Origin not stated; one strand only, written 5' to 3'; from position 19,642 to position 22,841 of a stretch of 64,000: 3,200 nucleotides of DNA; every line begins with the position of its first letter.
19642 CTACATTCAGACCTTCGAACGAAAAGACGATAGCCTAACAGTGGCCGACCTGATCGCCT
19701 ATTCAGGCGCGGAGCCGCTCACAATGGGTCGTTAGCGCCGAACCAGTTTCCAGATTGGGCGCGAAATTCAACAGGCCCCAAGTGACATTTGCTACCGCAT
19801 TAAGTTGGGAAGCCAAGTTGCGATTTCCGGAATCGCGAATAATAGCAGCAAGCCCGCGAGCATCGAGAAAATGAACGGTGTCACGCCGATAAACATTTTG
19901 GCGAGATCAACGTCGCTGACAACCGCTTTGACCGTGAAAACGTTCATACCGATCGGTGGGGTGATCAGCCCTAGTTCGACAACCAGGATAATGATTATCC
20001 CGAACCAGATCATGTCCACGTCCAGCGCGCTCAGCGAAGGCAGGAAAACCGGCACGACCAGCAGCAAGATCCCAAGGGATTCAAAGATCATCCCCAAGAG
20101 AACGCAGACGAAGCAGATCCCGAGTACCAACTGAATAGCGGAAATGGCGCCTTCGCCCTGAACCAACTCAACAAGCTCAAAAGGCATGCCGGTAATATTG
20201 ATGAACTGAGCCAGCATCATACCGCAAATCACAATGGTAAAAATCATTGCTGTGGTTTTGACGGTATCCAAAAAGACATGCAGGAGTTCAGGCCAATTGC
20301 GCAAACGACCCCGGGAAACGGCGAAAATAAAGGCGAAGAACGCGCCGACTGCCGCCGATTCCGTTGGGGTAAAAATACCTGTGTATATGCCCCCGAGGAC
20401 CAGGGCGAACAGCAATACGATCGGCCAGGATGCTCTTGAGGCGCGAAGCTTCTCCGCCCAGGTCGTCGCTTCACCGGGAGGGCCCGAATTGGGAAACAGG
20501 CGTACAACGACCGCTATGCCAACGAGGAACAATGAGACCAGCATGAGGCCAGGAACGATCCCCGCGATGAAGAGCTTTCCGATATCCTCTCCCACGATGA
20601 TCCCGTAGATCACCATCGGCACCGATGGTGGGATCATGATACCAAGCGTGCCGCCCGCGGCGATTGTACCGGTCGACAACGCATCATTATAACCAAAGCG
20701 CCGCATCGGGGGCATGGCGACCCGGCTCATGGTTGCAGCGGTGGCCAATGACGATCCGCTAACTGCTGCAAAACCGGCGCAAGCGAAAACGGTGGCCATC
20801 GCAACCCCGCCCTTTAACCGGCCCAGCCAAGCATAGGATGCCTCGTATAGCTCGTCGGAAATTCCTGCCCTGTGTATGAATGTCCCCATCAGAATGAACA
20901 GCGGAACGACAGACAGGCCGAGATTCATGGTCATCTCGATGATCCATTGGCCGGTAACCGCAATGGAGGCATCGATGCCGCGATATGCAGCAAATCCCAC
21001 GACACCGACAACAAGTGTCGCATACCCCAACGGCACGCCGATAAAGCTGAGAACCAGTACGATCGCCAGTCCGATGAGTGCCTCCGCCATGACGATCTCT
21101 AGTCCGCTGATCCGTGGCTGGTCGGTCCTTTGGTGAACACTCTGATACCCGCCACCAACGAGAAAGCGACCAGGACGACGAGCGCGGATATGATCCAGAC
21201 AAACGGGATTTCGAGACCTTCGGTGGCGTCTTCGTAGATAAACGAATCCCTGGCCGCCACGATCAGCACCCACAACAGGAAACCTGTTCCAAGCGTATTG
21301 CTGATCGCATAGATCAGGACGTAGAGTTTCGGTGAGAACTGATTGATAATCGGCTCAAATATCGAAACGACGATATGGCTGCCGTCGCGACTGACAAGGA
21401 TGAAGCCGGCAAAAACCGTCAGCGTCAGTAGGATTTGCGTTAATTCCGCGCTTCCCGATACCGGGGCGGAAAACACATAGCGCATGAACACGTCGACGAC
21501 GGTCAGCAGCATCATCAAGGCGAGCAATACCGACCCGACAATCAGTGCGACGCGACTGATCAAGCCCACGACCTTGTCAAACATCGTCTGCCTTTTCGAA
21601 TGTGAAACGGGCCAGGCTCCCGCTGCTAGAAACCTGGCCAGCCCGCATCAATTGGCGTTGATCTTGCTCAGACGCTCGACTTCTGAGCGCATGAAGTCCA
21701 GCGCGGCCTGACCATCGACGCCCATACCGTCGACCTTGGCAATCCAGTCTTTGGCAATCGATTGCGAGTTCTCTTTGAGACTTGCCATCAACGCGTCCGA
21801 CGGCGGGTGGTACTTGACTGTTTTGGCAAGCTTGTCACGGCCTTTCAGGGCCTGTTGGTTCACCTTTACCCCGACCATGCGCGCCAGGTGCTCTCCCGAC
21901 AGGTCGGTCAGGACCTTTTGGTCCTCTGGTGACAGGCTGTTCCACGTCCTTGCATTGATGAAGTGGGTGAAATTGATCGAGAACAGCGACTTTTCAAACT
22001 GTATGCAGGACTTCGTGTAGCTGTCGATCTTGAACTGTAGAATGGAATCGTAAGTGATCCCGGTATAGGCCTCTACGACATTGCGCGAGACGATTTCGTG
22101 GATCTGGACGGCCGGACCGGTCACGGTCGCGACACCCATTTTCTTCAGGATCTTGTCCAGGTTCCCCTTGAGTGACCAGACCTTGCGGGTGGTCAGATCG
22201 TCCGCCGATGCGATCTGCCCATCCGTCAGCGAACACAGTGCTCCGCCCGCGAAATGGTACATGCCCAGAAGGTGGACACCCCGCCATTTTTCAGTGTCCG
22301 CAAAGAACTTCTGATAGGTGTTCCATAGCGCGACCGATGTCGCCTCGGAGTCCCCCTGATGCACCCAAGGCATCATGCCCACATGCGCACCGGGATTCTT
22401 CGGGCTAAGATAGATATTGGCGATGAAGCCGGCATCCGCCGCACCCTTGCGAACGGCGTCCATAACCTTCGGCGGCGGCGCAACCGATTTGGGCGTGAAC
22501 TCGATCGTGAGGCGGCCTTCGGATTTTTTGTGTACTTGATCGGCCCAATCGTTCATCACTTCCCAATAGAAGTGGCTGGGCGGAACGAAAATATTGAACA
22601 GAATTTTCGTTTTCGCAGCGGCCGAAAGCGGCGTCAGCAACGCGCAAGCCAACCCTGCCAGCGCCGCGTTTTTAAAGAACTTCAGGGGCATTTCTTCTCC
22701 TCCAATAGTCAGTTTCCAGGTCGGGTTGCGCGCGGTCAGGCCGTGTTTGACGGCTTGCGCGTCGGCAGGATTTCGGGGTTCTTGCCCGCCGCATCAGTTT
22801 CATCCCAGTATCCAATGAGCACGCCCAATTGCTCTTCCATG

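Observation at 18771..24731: Five copies of the palindrome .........(A/G), seen only in two divergent promoter regions, define a probable GntR regulon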

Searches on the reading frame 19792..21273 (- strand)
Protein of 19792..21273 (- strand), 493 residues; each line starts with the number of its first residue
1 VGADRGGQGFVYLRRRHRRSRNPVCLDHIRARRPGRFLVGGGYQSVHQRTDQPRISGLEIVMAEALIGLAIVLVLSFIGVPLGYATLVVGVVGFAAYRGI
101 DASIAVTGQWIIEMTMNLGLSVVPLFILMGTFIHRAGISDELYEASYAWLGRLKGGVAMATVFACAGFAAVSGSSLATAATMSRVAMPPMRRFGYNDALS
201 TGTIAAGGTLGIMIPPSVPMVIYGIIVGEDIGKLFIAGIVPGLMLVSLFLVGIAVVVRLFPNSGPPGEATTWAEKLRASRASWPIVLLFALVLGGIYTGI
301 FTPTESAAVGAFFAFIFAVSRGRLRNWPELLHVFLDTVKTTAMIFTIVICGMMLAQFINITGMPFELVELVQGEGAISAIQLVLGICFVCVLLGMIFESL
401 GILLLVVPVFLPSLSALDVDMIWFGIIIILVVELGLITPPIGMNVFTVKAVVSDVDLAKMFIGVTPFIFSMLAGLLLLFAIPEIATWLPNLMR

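Call 7: search_protein_families(library=pfam, proteins=[window:19792-21273:-])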
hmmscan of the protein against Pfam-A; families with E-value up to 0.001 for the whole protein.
window:19792-21273:- (493 aa): 1 family
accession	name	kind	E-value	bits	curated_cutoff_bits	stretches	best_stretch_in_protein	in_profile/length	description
PF06808.19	DctM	-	9.1e-84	282.1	23.8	1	69-484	1-413/413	Tripartite ATP-independent periplasmic transporter, DctM component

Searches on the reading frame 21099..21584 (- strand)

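Call 8: search_protein_families(library=pfam, proteins=[window:21099-21584:-])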
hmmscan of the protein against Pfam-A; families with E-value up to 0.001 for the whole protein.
window:21099-21584:- (161 aa): 1 family
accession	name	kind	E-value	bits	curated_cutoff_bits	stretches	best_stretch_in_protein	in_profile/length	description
PF04290.18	DctQ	-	2.2e-17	63.6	28.3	1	24-148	1-124/132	Tripartite ATP-independent periplasmic transporters, DctQ component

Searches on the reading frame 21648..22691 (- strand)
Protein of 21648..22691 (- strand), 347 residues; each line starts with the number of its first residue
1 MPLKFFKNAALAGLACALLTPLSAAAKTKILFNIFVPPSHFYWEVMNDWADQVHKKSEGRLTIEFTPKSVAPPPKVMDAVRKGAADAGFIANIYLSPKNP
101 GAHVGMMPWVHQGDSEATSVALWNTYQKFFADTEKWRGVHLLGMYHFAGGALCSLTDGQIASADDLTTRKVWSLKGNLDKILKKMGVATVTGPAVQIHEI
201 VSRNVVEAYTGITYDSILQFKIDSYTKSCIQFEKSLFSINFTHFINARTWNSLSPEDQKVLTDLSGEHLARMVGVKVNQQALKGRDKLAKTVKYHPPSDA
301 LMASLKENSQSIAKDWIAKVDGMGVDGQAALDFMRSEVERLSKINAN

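Call 8: search_protein_families(library=pfam, proteins=[window:21648-22691:-])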
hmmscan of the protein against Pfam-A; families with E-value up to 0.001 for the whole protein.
window:21648-22691:- (347 aa): 1 family
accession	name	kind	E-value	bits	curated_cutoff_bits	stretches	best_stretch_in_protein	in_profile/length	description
PF03480.18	DctP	-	9.2e-20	71.6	23.4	1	33-315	2-281/286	Bacterial extracellular solute-binding protein, family 7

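Call 26: search_protein_families(library=ncbifam, proteins=[window:21648-22691:-], max_evalue=0.00001)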
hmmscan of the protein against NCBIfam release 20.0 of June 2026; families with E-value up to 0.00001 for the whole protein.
window:21648-22691:- (347 aa): 2 families
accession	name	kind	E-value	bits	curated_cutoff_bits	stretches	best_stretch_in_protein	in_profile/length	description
NF037995.1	TRAP_S1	subfamily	5.8e-14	52.1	50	1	37-269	7-235/271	TRAP transporter substrate-binding protein DctP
TIGR00787.1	dctP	subfamily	6.9e-07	28.9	175.05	1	45-268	14-234/257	DctP family TRAP transporter solute-binding subunit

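Call 29: search_solved_structures(query=window:21648-22691:-, max_evalue=1e-8)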
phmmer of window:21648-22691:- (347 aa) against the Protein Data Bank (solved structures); distinct sequences matched with E-value up to 1e-8: 12.
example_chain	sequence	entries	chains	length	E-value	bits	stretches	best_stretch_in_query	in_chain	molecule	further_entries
4p56_A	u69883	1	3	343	1.6e-38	136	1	29-342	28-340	Putative extracellular solute-binding protein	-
4n6d_A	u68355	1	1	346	1.7e-21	80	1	14-333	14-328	TRAP dicarboxylate transporter-DctP subunit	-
7nr2_AAA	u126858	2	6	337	1.1e-18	70.9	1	39-340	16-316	TRAP dicarboxylate transporter, DctP subunit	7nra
5im2_A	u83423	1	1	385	1.3e-18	70.5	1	14-346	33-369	Twin-arginine translocation pathway signal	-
5i5p_A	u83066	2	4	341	4.2e-18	68.9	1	31-332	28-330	TRAP TRANSPORTER SOLUTE BINDING PROTEIN | TRAP solute Binding Protein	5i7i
5iga_A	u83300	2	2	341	2.8e-17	66.2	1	31-332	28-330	TRAP TRANSPORTER SOLUTE BINDING PROTEIN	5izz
7nqg_AAA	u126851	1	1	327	1.2e-15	60.8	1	33-331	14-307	TrapT family, dctP subunit, C4-dicarboxylate periplasmic binding protein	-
4nap_A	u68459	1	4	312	4.9e-14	55.5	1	34-331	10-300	Extracellular solute-binding protein, family 7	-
7nsw_AAA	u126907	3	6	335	5e-14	55.5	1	31-343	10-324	TRAP dicarboxylate transporter-DctP subunit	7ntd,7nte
4pgn_A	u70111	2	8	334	5.2e-14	55.4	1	33-331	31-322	Extracellular solute-binding protein, family 7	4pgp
7nrr_AAA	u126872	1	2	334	5.6e-14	55.3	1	31-343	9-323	TRAP dicarboxylate transporter-DctP subunit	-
4mco_A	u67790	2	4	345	8e-11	44.9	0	39-259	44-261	TRAP dicarboxylate transporter-DctP subunit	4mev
